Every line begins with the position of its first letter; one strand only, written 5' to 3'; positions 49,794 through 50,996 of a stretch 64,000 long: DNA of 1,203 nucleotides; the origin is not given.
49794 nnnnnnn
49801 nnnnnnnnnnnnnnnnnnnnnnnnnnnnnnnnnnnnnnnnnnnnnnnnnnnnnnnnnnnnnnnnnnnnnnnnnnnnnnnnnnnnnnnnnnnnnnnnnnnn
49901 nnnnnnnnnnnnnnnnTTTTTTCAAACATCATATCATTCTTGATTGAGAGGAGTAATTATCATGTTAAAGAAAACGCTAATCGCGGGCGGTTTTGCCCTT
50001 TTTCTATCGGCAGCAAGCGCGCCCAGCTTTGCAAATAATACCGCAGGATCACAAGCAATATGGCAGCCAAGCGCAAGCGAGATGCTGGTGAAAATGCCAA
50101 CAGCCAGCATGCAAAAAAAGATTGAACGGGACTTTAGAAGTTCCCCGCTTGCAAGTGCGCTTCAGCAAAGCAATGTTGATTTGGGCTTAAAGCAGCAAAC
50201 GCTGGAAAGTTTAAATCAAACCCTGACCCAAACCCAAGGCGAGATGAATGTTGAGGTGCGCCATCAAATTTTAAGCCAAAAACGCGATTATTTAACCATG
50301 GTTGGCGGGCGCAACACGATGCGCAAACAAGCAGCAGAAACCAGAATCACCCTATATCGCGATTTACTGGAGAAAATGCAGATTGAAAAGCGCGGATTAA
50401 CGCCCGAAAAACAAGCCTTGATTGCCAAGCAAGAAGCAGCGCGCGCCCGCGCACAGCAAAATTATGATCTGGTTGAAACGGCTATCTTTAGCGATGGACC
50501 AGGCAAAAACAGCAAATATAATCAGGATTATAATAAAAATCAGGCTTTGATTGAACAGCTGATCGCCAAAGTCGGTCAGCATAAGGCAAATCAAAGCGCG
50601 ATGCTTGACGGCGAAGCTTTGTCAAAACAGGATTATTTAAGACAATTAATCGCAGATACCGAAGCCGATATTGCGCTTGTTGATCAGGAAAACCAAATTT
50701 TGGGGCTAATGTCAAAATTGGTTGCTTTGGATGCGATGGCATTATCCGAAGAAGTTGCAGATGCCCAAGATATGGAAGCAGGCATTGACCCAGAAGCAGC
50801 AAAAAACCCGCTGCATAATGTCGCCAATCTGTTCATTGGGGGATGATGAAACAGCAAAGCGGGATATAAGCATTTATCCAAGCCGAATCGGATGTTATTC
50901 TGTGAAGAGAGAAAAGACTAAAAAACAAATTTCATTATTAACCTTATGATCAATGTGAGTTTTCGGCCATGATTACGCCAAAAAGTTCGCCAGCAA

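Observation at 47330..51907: Synteny break after uppS-rbfA opens an accessory patch (GT2-like, orphan HIUase, exported unknown ORFs)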

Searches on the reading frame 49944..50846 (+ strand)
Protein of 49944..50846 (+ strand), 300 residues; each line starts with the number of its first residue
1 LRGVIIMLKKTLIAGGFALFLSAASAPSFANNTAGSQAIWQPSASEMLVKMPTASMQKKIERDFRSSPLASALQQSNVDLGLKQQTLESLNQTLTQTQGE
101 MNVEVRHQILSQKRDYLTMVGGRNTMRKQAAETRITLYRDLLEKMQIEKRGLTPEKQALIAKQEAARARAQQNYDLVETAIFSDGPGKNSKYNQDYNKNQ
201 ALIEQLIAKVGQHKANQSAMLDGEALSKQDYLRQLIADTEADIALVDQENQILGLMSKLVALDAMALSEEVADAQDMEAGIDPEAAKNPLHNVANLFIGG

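Call 3: search_protein_families(library=pfam, proteins=[window:49944-50846:+], max_evalue=0.01)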
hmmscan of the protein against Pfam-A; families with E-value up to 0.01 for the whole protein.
window:49944-50846:+ (300 aa): 0 families

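Call 6: search_protein_families(library=ncbifam, proteins=[window:49944-50846:+], max_evalue=0.1)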
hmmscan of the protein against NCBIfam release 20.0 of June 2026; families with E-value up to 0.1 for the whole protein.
window:49944-50846:+ (300 aa): 0 families

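Call 29: search_protein_families(library=pfam, proteins=[window:49944-50846:+], max_evalue=10)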
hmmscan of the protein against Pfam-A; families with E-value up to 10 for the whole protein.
window:49944-50846:+ (300 aa): 2 families
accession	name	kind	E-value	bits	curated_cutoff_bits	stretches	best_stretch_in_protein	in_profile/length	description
PF14407.11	Frankia_peptide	-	0.083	13.6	48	1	223-243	7-27/63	Ribosomally synthesized peptide prototyped by Frankia Franean1_4349.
PF17990.7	LodA_N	-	0.36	11.2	26.3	1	123-241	37-156/213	L-Lysine epsilon oxidase N-terminal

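Call 31: search_protein_families(library=padloc, proteins=[window:49944-50846:+], max_evalue=1)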
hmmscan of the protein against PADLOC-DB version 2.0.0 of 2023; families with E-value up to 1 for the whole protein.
window:49944-50846:+ (300 aa): 0 families

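Call 32: search_protein_families(library=phrogs, proteins=[window:49944-50846:+], max_evalue=1)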
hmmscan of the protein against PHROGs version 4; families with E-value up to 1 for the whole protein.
window:49944-50846:+ (300 aa): 2 families
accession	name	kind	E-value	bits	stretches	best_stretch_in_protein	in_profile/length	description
phrog_25931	-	unknown function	0.092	13.9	1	77-156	36-110/126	-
phrog_10485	-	unknown function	0.11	11.7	1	234-296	82-144/788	-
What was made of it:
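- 49944..50846 (+): ORF300, an exported coiled-coil-rich protein with no family assignment. The true start is probably the ATG at 49962. No family hit (calls 3, 6, 29, 31, 32).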

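Call 72: search_dna_similar(query=window:49944-50846:+, collection=plasmids, mode=protein, max_evalue=0.001, max_rows=8)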
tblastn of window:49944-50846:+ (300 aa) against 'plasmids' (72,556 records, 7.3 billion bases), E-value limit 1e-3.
No match.
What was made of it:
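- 49944..50846 (+): No plasmid match (call 72).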
